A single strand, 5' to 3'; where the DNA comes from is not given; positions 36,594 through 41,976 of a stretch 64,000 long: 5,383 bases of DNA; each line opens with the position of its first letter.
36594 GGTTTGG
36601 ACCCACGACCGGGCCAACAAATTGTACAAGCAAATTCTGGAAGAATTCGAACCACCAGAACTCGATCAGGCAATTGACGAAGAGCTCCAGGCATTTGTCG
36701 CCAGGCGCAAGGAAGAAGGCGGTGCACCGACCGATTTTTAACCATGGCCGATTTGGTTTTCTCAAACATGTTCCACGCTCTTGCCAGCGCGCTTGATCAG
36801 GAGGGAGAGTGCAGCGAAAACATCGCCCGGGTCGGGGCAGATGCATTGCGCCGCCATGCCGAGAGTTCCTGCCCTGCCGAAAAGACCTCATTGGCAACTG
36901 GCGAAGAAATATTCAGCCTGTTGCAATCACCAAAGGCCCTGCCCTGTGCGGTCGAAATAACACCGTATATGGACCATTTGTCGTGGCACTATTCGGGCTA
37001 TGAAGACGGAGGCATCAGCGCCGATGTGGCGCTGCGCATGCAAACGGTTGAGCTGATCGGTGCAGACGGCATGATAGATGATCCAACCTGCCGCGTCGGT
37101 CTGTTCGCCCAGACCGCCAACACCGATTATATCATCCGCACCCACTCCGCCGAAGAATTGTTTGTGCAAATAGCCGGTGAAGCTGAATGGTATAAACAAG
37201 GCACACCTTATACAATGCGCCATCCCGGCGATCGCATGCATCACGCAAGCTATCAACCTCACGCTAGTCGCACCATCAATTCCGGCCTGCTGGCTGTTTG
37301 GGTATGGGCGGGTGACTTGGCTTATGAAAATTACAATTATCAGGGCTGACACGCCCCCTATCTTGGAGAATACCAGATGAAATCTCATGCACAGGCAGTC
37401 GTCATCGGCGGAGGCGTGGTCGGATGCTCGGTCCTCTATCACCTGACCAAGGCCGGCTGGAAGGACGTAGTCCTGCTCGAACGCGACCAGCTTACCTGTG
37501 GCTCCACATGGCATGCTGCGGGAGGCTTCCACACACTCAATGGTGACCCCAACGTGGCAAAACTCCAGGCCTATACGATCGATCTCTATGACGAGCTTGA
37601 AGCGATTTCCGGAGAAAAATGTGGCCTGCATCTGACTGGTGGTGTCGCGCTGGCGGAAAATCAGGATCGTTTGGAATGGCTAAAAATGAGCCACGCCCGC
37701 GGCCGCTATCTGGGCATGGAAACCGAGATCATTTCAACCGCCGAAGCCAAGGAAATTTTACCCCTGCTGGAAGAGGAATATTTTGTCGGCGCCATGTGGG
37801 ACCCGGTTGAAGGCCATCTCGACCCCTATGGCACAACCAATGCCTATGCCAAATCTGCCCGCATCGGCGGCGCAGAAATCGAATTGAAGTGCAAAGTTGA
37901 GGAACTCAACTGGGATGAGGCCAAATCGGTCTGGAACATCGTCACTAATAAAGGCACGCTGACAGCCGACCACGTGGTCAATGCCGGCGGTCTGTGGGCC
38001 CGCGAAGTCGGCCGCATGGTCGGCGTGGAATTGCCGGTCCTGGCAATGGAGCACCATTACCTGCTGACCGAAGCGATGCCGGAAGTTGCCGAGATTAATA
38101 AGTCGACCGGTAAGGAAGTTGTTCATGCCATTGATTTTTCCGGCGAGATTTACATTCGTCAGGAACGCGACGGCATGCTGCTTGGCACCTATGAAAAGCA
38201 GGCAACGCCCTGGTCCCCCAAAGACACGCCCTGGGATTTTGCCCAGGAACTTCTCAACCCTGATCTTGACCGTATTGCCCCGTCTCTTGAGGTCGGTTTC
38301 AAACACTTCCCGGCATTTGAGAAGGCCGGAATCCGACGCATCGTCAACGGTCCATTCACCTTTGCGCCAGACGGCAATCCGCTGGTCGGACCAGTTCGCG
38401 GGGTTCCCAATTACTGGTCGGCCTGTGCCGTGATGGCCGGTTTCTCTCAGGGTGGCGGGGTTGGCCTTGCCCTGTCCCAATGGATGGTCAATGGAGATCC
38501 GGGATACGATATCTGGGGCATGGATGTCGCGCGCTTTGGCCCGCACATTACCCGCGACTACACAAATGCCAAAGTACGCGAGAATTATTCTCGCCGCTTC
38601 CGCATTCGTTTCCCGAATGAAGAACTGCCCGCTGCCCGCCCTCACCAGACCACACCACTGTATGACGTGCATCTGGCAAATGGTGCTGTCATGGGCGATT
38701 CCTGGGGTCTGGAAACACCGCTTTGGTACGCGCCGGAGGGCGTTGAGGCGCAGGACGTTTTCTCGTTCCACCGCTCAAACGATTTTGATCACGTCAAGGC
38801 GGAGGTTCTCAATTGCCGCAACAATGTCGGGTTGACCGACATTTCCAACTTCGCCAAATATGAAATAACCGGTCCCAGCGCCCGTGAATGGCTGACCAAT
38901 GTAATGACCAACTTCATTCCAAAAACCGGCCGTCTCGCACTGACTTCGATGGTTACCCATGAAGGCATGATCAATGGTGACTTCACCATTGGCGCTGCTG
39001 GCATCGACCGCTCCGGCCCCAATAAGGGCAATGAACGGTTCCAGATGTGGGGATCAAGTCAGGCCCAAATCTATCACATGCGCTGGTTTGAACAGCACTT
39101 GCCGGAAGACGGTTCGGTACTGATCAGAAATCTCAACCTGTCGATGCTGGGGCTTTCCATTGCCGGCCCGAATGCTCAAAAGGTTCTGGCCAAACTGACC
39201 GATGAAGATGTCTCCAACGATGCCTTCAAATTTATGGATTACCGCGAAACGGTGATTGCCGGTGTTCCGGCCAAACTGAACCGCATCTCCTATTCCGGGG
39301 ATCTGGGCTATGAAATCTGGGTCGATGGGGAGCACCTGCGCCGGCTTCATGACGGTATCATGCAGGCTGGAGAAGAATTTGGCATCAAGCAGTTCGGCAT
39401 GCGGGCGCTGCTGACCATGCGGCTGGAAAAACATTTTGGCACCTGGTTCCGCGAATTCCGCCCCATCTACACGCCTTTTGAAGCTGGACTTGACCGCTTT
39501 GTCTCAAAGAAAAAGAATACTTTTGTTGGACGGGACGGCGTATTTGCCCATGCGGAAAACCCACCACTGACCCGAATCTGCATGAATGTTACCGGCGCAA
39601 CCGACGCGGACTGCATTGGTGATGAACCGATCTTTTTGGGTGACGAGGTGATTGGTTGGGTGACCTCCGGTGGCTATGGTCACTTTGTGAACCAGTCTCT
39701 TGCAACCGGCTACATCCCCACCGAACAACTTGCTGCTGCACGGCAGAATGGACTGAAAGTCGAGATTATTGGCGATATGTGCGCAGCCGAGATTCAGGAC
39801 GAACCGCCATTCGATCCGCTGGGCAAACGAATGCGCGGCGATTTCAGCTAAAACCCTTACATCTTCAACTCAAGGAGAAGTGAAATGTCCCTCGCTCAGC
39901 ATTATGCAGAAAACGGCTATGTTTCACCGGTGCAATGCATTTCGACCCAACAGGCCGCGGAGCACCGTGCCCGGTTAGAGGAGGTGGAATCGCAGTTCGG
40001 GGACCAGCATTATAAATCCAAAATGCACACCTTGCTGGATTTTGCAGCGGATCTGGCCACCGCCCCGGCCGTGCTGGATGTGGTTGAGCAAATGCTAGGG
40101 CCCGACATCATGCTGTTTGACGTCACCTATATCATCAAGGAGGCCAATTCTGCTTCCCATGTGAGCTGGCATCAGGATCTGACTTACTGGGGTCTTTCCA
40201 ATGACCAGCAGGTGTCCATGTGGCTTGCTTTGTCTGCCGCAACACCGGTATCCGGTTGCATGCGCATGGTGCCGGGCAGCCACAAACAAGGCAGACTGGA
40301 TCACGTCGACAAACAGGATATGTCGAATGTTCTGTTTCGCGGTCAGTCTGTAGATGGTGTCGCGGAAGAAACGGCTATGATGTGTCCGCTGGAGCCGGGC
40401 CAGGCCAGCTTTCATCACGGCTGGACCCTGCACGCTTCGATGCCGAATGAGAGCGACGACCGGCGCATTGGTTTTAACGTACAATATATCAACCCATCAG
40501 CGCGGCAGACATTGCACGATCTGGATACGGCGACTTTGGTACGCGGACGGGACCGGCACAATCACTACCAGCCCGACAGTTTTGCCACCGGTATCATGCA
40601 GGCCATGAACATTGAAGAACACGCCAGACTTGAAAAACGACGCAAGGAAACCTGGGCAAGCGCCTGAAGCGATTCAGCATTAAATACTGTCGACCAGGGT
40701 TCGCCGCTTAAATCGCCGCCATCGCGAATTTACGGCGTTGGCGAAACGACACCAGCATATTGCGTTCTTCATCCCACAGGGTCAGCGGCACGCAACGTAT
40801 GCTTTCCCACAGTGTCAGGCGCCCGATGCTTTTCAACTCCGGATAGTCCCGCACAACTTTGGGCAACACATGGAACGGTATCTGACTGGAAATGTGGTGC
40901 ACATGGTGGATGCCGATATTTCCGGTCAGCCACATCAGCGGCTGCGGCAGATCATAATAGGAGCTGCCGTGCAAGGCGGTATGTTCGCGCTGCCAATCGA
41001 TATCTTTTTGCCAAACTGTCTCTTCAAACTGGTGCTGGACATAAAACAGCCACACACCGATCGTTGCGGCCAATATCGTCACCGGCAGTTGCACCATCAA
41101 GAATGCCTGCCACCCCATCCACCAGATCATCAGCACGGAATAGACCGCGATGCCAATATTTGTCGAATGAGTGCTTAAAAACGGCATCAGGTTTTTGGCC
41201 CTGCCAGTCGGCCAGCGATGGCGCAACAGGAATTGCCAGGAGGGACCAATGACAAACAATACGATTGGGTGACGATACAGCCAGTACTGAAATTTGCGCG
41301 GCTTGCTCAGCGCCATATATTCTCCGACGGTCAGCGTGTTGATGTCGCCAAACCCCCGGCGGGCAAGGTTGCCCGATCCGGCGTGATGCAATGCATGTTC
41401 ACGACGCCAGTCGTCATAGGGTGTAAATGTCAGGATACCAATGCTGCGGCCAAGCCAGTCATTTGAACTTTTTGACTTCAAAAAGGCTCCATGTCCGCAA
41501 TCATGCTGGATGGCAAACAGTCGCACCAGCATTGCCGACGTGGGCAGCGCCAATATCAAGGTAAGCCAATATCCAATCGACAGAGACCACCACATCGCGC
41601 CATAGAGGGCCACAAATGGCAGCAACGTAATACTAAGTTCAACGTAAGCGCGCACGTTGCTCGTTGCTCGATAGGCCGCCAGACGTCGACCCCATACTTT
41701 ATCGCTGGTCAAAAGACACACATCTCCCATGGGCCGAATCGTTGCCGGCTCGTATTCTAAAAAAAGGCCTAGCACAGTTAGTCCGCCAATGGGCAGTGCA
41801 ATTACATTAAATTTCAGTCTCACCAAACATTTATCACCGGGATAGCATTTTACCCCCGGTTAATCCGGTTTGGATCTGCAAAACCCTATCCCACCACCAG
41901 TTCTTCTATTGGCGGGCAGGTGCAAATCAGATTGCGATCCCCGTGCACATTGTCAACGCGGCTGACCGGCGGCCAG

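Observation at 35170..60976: Shared Arg/Gly-rich terminal peptide on five enzymes of one methyl-transfer pathway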

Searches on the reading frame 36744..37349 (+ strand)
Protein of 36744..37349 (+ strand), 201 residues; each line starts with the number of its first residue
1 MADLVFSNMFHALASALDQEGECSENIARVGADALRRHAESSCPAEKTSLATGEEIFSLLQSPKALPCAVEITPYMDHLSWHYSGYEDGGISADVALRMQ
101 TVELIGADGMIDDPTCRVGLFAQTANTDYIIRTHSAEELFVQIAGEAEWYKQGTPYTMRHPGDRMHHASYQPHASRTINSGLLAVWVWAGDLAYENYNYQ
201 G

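Call 10: search_protein_families(library=pfam, proteins=[window:36744-37349:+])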
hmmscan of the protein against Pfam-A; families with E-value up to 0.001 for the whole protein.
window:36744-37349:+ (201 aa): 1 family
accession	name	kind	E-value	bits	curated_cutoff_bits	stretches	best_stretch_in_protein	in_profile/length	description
PF16867.11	DMSP_lyase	-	1.2e-10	41.8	27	1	76-183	56-161/162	Dimethlysulfonioproprionate lyase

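Call 77: search_protein_families(library=ncbifam, proteins=[window:36744-37349:+], max_evalue=0.00001)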
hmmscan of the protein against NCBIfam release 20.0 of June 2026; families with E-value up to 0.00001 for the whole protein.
window:36744-37349:+ (201 aa): 0 families

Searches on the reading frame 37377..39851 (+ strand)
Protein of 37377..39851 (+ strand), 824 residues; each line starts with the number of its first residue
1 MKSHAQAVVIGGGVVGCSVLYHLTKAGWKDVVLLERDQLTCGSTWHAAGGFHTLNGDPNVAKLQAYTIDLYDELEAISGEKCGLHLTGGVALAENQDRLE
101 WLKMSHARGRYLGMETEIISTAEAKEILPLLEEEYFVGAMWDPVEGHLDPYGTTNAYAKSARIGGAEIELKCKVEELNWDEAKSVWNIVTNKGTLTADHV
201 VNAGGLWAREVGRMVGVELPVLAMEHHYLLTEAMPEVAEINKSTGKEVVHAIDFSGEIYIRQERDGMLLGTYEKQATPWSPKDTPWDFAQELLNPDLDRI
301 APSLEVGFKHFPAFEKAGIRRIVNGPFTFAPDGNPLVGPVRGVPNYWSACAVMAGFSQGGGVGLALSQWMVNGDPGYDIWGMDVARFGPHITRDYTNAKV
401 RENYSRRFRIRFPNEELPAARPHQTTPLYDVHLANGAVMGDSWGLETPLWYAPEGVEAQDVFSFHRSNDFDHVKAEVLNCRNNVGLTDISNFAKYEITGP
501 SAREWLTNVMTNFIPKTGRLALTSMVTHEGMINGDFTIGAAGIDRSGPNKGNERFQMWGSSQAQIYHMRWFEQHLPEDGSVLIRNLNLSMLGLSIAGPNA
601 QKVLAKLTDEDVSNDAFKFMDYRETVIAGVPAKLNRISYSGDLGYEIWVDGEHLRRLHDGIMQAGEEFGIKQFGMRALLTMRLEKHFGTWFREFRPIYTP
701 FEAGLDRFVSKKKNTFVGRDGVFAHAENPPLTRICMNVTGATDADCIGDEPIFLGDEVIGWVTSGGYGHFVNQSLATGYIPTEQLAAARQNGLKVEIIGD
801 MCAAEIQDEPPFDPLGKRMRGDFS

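Call 10: search_protein_families(library=pfam, proteins=[window:37377-39851:+])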
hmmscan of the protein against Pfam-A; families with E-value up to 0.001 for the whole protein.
window:37377-39851:+ (824 aa): 5 families
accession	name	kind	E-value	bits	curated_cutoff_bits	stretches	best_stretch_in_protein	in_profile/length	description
PF01266.30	DAO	-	7.6e-67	226.7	27.9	1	7-369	2-353/353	FAD dependent oxidoreductase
PF01571.26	GCV_T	-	7e-57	193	25.6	1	428-707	1-254/255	Aminomethyltransferase folate-binding domain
PF16350.10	FAO_M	-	6.4e-15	55.5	27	1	372-425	1-55/56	FAD dependent oxidoreductase central domain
PF08669.17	GCV_T_C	-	1.2e-13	51.2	25.9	1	745-813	14-80/80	Glycine cleavage T-protein C-terminal barrel domain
PF13738.12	Pyr_redox_3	-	0.00063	19.5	30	0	8-39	1-32/305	Pyridine nucleotide-disulphide oxidoreductase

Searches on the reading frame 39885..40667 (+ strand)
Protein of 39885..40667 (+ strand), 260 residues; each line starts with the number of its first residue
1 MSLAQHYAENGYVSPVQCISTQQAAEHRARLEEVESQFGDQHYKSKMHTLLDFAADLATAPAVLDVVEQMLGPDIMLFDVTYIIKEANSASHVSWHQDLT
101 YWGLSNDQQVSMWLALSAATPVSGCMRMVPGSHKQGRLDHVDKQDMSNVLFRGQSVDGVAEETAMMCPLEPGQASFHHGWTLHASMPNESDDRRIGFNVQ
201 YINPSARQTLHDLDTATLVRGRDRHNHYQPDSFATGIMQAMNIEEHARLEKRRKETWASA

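Call 10: search_protein_families(library=pfam, proteins=[window:39885-40667:+])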
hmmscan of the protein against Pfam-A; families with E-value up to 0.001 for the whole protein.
window:39885-40667:+ (260 aa): 1 family
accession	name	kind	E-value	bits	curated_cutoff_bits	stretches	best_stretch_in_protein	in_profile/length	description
PF05721.19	PhyH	-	4.3e-29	102.8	22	1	9-195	3-212/213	Phytanoyl-CoA dioxygenase (PhyH)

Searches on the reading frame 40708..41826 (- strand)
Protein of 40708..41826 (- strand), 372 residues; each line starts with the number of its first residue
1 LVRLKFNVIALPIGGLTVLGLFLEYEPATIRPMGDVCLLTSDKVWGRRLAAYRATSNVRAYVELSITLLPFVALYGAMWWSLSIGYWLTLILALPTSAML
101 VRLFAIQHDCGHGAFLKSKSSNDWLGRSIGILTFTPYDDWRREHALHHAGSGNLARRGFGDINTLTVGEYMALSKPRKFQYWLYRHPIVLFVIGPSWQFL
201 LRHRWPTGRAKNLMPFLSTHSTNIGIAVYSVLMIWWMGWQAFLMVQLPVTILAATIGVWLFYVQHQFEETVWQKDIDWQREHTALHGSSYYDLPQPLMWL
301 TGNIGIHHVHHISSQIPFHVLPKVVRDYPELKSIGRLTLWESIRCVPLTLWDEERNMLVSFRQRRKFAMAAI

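Call 10: search_protein_families(library=pfam, proteins=[window:40708-41826:-])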
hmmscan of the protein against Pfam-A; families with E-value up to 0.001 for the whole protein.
window:40708-41826:- (372 aa): 1 family
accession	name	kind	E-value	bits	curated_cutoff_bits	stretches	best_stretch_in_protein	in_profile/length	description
PF00487.30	FA_desaturase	-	3.1e-28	99.7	29.7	1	87-327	3-237/253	Fatty acid desaturase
